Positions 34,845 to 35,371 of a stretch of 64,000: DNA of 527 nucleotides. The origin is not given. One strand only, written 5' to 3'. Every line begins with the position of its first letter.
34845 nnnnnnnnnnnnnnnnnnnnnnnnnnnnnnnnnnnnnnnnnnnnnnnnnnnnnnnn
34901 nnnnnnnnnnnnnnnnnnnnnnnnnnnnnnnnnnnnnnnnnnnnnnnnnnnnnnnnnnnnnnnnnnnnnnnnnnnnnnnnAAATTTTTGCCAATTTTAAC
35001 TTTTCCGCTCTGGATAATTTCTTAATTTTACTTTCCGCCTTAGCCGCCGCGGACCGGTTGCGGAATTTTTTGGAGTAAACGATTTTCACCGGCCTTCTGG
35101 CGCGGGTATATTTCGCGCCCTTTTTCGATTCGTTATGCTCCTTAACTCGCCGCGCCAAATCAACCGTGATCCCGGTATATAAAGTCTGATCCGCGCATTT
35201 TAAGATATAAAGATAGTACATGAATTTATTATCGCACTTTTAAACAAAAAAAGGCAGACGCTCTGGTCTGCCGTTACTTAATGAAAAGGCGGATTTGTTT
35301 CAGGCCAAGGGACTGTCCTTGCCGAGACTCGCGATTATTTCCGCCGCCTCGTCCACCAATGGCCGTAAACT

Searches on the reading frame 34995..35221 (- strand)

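Call 79: search_protein_families(library=pfam, proteins=[window:34995-35221:-], max_evalue=0.001)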
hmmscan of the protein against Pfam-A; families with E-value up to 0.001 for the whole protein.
window:34995-35221:- (75 aa): 1 family
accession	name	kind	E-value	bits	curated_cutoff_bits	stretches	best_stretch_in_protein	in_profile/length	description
PF01541.30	GIY-YIG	-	2.6e-18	66.5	22.6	1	1-74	1-76/78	GIY-YIG catalytic domain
